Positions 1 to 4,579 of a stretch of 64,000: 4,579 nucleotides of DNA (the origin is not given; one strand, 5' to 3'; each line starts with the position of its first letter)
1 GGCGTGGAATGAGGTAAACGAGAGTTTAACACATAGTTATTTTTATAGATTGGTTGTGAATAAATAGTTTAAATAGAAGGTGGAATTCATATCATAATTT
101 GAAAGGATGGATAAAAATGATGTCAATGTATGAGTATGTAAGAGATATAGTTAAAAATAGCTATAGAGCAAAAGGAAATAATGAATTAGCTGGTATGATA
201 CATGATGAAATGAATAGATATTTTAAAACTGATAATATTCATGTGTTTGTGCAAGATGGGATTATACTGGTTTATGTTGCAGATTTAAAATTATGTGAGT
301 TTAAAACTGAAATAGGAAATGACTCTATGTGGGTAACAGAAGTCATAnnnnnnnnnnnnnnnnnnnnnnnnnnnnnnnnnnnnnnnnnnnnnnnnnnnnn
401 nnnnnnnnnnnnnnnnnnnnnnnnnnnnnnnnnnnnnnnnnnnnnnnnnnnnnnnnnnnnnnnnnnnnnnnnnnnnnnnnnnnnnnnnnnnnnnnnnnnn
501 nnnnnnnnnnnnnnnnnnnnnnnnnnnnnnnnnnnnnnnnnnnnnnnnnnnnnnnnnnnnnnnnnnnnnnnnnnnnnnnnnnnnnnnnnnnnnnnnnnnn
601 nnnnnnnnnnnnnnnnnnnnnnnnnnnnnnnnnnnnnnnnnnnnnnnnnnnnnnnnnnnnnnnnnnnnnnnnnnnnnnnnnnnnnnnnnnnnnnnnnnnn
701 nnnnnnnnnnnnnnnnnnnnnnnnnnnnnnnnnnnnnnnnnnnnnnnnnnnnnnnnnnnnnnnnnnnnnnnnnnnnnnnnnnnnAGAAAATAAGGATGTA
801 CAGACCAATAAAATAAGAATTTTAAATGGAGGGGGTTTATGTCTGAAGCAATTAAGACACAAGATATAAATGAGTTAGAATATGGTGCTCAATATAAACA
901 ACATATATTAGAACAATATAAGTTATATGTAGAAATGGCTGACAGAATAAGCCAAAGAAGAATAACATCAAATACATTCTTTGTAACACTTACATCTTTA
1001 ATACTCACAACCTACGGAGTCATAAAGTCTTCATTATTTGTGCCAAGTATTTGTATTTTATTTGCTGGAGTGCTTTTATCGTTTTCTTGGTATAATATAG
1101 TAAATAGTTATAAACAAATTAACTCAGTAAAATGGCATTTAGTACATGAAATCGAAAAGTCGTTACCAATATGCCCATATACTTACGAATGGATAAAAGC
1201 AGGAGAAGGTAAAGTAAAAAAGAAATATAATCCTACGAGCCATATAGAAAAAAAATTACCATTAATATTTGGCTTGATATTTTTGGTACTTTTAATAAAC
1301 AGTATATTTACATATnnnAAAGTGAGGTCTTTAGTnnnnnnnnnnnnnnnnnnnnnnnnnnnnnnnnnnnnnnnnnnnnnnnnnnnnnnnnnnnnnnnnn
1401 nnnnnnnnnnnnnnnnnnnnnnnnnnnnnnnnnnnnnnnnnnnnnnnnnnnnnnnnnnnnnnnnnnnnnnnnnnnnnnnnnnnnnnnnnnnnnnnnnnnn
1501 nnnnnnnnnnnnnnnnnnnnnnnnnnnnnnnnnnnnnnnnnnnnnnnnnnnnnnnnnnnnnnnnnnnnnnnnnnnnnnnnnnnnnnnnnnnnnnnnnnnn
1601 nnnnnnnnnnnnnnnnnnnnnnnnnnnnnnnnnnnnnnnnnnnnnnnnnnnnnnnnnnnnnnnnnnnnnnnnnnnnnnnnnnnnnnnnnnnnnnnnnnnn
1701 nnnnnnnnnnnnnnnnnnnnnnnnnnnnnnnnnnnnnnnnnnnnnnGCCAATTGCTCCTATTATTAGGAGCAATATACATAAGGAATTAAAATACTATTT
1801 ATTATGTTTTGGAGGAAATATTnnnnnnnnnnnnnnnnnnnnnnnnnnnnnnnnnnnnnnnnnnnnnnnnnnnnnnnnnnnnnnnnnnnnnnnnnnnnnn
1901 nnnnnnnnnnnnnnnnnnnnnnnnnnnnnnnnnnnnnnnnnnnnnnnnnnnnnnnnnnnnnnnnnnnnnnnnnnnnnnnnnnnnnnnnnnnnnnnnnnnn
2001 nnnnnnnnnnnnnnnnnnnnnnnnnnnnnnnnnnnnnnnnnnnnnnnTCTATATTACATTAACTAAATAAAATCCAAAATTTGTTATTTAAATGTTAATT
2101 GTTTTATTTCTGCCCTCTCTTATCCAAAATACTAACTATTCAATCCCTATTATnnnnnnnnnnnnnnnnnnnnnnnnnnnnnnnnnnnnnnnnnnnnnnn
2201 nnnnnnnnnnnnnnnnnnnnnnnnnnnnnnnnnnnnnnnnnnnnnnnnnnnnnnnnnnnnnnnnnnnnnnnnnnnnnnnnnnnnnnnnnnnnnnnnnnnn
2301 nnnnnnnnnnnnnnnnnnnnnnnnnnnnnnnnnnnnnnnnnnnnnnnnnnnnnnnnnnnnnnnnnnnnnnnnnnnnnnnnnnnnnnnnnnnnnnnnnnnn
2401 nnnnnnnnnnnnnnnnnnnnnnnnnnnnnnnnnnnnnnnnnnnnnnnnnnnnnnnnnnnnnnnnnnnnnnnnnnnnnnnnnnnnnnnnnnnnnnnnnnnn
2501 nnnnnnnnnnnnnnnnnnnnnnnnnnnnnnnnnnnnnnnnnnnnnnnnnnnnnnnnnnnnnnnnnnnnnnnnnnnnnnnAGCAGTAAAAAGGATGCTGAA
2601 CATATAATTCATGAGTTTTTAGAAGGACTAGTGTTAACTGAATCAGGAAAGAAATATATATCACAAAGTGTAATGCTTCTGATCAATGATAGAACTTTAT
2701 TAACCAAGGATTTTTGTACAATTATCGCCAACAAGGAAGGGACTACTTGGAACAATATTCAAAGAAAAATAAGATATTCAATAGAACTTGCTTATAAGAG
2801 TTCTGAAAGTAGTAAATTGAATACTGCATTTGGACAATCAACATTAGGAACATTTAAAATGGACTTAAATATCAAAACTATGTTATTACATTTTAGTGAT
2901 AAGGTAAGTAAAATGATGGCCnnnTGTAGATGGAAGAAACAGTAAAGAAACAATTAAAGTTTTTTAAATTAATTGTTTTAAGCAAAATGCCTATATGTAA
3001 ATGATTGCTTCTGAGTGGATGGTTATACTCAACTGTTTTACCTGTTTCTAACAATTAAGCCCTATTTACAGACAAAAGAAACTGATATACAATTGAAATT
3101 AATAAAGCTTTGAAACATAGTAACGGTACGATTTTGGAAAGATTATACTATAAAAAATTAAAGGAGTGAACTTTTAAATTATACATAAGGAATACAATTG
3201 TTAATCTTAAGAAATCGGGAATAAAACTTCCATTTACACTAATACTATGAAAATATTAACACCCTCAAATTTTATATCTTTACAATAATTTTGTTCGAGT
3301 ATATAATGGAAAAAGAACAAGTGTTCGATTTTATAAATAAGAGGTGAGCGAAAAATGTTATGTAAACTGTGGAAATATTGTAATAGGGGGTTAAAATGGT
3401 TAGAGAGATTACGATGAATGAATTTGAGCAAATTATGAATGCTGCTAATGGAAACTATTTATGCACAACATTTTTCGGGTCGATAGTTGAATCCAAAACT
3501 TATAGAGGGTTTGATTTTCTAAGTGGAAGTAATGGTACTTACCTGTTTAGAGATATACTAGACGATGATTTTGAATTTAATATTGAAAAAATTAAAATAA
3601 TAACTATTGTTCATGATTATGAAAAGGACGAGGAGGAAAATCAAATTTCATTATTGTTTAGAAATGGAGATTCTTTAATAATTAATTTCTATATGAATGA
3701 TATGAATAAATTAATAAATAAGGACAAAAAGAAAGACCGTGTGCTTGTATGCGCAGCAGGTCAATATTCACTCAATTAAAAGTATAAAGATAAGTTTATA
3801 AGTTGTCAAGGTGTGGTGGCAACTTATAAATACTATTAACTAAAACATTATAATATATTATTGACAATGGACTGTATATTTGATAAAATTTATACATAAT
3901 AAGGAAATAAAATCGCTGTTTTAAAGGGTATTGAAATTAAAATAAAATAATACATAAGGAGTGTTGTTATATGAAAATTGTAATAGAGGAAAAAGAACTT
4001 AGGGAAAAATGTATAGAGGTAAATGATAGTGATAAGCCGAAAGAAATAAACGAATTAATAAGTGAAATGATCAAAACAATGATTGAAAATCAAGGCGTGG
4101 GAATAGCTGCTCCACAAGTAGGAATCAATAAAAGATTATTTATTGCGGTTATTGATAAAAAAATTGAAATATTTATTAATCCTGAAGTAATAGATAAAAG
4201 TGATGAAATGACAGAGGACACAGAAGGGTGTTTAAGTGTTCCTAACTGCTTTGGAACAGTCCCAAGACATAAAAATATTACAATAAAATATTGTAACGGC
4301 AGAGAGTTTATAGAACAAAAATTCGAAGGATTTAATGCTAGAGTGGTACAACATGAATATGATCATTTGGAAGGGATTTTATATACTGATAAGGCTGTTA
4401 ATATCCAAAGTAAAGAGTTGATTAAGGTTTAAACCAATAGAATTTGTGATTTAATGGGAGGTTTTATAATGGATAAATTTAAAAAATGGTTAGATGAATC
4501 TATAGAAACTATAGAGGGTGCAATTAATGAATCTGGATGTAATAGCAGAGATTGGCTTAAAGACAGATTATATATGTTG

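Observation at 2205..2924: Phage-borne Spo0A homolog with an intact phospho-acceptor but a divergent DNA-recognition helix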

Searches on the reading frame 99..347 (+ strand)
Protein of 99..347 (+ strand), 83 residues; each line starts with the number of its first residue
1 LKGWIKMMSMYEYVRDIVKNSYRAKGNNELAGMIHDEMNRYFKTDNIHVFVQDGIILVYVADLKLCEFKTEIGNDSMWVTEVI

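Call 78: search_protein_families(library=pfam, alignment_id=A5, max_evalue=0.0001)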
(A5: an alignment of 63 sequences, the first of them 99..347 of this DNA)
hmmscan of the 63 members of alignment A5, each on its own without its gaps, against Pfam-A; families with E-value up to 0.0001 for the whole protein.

A. member 1, window:99-347:+ (83 aa): 0 families

B. families by the number of members that match (of 63 scanned): 14 families
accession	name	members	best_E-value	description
PF15714.11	SpoVT_C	1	2.1e-39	Stage V sporulation protein T C-terminal, transcription factor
PF06689.19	zf-C4_ClpX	1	1.7e-20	ClpX C4-type zinc finger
PF04014.23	MazE_antitoxin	1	6.3e-15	Antidote-toxin recognition MazE, bacterial antitoxin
PF04647.20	AgrB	1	1.4e-14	Accessory gene regulator B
PF01381.28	HTH_3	1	1e-09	Helix-turn-helix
PF01661.27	Macro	1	5.7e-09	Macro domain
PF12844.13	HTH_19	1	9.7e-09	Helix-turn-helix domain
PF04140.19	ICMT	1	1.6e-08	Isoprenylcysteine carboxyl methyltransferase (ICMT) family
PF04055.27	Radical_SAM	1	3.7e-08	Radical SAM superfamily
PF13443.12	HTH_26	1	6.3e-08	Cro/C1-type HTH DNA-binding domain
PF01222.22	ERG4_ERG24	1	6.8e-07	Ergosterol biosynthesis ERG4/ERG24 family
PF07724.20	AAA_2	1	5.4e-05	AAA domain (Cdc48 subfamily)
PF13560.12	HTH_31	1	5.5e-05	Helix-turn-helix domain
PF04191.18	PEMT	1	6.4e-05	Phospholipid methyltransferase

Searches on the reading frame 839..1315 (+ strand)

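Call 19: search_protein_families(library=pfam, proteins=[window:839-1315:+], max_evalue=0.01)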
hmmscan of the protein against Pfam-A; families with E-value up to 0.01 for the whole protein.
window:839-1315:+ (159 aa): 1 family
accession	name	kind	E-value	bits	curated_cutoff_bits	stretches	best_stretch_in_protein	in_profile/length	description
PF24838.2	8xMP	-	2.2e-36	125.1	30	1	24-156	1-135/136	Octameric membrane protein family (8xMP)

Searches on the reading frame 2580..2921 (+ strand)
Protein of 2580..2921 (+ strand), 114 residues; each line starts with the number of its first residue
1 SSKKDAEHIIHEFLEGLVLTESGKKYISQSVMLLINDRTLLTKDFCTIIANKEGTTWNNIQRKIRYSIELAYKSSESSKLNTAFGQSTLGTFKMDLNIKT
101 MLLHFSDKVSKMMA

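Call 17: search_solved_structures(query=window:2580-2921:+, max_evalue=10, show_alignments=3)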
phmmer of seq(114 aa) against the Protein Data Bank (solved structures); distinct sequences matched with E-value up to 10: 7.
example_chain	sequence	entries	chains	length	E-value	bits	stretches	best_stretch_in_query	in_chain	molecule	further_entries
1lq1_A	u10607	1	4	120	8.8e-05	26.2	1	8-92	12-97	Stage 0 sporulation protein A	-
1fc3_A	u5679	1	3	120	0.0005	23.8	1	9-88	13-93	SPO0A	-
4hv6_A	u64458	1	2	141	0.86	13.4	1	6-61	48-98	Transcriptional regulator MntR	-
1on1_A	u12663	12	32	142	1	13.2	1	6-61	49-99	Transcriptional regulator mntR | HTH-type transcriptional regulator MntR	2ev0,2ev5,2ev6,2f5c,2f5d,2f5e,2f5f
1on2_A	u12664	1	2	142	1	13.2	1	6-61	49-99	Transcriptional regulator mntR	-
3r60_A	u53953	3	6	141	1.1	13.1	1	6-61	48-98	Transcriptional regulator mntR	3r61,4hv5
4hx4_A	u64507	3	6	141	1.1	13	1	6-61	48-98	TRANSCRIPTIONAL REGULATOR MNTR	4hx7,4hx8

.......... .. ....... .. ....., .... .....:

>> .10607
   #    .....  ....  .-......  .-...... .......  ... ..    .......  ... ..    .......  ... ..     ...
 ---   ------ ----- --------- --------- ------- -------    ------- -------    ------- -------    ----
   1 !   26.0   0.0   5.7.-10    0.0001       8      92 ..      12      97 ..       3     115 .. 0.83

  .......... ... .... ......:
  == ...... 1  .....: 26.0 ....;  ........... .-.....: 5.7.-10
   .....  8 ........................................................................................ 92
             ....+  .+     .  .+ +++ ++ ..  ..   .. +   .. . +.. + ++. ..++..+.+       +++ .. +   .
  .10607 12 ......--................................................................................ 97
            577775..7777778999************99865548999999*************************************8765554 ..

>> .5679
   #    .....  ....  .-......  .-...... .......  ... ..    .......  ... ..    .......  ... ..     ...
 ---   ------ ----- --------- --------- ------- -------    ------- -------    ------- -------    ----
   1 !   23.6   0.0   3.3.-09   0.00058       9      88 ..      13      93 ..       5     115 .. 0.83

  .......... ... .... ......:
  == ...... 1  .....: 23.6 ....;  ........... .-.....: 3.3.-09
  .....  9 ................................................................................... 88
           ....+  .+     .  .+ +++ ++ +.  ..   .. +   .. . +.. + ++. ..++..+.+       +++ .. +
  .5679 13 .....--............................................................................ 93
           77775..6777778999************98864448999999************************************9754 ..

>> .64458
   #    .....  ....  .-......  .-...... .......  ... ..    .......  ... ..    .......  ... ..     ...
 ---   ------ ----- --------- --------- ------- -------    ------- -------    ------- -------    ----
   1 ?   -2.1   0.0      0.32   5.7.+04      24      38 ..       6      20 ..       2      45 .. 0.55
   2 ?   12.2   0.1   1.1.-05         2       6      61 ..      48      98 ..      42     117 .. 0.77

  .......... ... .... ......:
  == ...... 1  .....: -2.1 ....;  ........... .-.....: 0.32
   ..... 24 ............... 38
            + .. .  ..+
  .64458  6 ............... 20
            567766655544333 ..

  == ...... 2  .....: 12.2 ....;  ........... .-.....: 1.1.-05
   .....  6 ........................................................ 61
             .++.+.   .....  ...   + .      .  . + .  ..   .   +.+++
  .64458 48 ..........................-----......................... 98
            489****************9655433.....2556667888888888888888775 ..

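Call 62: predict_structure(alignment_id=A4)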
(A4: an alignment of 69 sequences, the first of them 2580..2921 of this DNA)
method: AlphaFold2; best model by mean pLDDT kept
length: 114 residues; sequences in the alignment: 69
mean_pLDDT: 86.9   pTM: 0.82
mean pLDDT of the five models: 86.9, 86.6, 86.4, 85.8, 83.0
residues with pLDDT >= 90: 63; 70-90: 38; 50-70: 10; < 50: 3
segments of 3 or more residues with pLDDT < 50: 90-92
pLDDT, mean of each block of 10 residues (from residue 1): 82 90 95 94 97 97 92 83 69 67 91 85
secondary structure, 60 per line:
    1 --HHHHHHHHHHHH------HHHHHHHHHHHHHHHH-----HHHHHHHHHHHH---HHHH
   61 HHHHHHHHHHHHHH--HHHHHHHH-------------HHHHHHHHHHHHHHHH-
elements in order: H3-14 H21-36 H42-53 H57-74 H77-84 H98-113

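Call 65: fold_search(model_id=the predicted structure, library=pdb)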
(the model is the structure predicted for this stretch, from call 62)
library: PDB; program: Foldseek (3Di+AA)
matches with E <= 10: 155; with E <= 0.001: 3
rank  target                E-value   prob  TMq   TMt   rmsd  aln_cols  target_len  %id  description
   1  1lq1_D                4.2e-04  1.00  0.70  0.74   3.8       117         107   23  DNA Complexed Structure of the Key Transcription Factor Initiating Development in Sporulation Bacteria (released 2002-08-23)
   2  1fc3_A                5.0e-04  1.00  0.71  0.68   3.6       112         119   23  THE CRYSTAL STRUCTURE OF TRANS-ACTIVATION DOMAIN OF THE SPORULATION RESPONSE REGULATOR, SPO0A (released 2000-11-08)
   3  1lq1_A                6.1e-04  1.00  0.71  0.75   3.1       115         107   23  DNA Complexed Structure of the Key Transcription Factor Initiating Development in Sporulation Bacteria (released 2002-08-23)
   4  1lq1_B                1.7e-03  1.00  0.68  0.74   3.2       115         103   23  DNA Complexed Structure of the Key Transcription Factor Initiating Development in Sporulation Bacteria (released 2002-08-23)
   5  1lq1_C                2.3e-03  1.00  0.75  0.77   2.5       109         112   23  DNA Complexed Structure of the Key Transcription Factor Initiating Development in Sporulation Bacteria (released 2002-08-23)
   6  1fc3_C                3.5e-03  1.00  0.81  0.80   2.5       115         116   21  THE CRYSTAL STRUCTURE OF TRANS-ACTIVATION DOMAIN OF THE SPORULATION RESPONSE REGULATOR, SPO0A (released 2000-11-08)
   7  1fc3_B                1.8e-02  1.00  0.65  0.72   3.4       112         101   20  THE CRYSTAL STRUCTURE OF TRANS-ACTIVATION DOMAIN OF THE SPORULATION RESPONSE REGULATOR, SPO0A (released 2000-11-08)
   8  3lcn_A                1.2e+00  0.30  0.31  0.34   8.2        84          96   13  Nab2:Gfd1 complex (released 2010-05-12)
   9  8d5v_D                1.5e+00  0.54  0.47  0.55   7.5       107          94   16  WhiB6 bound to the SigmaAr4-RNAP Beta flap tip chimera (released 2023-06-14)
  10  3lcn_B                1.5e+00  0.20  0.31  0.34   9.6       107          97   13  Nab2:Gfd1 complex (released 2010-05-12)
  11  2v3c_D                1.8e+00  0.35  0.32  0.13   5.4        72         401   19  Crystal structure of the SRP54-SRP19-7S.S SRP RNA complex of M. jannaschii (released 2007-09-04)
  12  2voi_A                1.9e+00  0.03  0.15  0.13  13.8       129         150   13  Structure of mouse A1 bound to the Bid BH3-domain (released 2008-03-04)
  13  5vxn_C                2.1e+00  0.41  0.36  0.22   8.8        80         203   11  Structure of two RcsB dimers bound to two parallel DNAs. (released 2018-03-07)
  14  6is0_A                2.1e+00  0.11  0.29  0.09  13.8       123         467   11  Crystal structure of the zebrafish cap-specific adenosine methyltransferase bound to SAH and m7G-capped RNA (released 2018-12-05)
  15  8eqv_B                2.2e+00  0.14  0.32  0.11  10.9       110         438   12  Cryo-EM structure of PRC2 in complex with the long isoform of AEBP2 (released 2024-07-31)
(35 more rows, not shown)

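Call 96: fold_search(model_id=the predicted structure, library=viral)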
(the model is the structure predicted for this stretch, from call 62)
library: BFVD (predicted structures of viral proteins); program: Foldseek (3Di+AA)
matches with E <= 10: 291; with E <= 0.001: 1
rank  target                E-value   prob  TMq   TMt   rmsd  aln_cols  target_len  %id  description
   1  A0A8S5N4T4            1.4e-04  1.00  0.79  0.57   2.6       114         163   16  Sporulation initiation factor Spo0A C terminal [Podoviridae sp. ctiJY10]
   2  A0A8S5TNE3            1.9e-02  1.00  0.69  0.52   3.9       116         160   16  Sporulation initiation factor Spo0A C terminal [Podoviridae sp. ct90d35]
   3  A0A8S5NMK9            5.7e-02  1.00  0.60  0.67   3.9       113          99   15  Sporulation initiation factor Spo0A C terminal [Myoviridae sp. ctSGm32]
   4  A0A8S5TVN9            8.1e-02  1.00  0.68  0.70   3.4       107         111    9  Stage 0 sporulation protein A/DNA, transcriptional activation and repression.3A [Siphoviridae sp. ctx254]
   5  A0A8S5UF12            9.9e-02  0.98  0.54  0.35   5.5       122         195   18  Sporulation initiation factor Spo0A C terminal [Myoviridae sp. ctcyQ27]
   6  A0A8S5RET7            2.5e-01  1.00  0.69  0.62   3.3       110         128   11  Sporulation initiation factor Spo0A C terminal [virus sp. ctJLD79]
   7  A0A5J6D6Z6            1.2e+00  0.47  0.46  0.32  11.0       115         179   12  Helix-turn-helix DNA binding domain protein [Streptomyces phage Zuko]
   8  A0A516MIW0            1.2e+00  0.28  0.38  0.30  10.7       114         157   13  (no name in the UniProt tables at hand)
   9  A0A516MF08            1.2e+00  0.25  0.34  0.19   9.3       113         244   18  (no name in the UniProt tables at hand)
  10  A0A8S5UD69            1.3e+00  0.38  0.37  0.25   9.3        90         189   10  Uncharacterized protein [Siphoviridae sp. ct13O11]
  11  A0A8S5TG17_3          1.4e+00  0.11  0.26  0.04  14.6       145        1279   10  Tail tape measure [Myoviridae sp. ctIty1]
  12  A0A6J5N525            1.6e+00  0.51  0.37  0.31   4.5        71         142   14  Sigma70_r4 domain containing protein [uncultured Caudovirales phage]
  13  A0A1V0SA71            1.6e+00  0.08  0.24  0.07  12.3       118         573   13  Uncharacterized protein [Catovirus CTV1]
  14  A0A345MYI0            1.7e+00  0.16  0.29  0.14   9.0       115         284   12  (no name in the UniProt tables at hand)
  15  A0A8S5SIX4            1.8e+00  0.21  0.39  0.43   5.9       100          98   19  Uncharacterized protein [Siphoviridae sp. ctvhu9]
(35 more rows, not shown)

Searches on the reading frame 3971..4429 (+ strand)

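Call 19: search_protein_families(library=pfam, proteins=[window:3971-4429:+], max_evalue=0.01)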
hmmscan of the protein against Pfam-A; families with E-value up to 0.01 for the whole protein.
window:3971-4429:+ (153 aa): 1 family
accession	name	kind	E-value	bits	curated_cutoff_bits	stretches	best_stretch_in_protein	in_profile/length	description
PF01327.26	Pep_deformylase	-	1.7e-46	158.1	22.8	1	5-146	7-154/156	Polypeptide deformylase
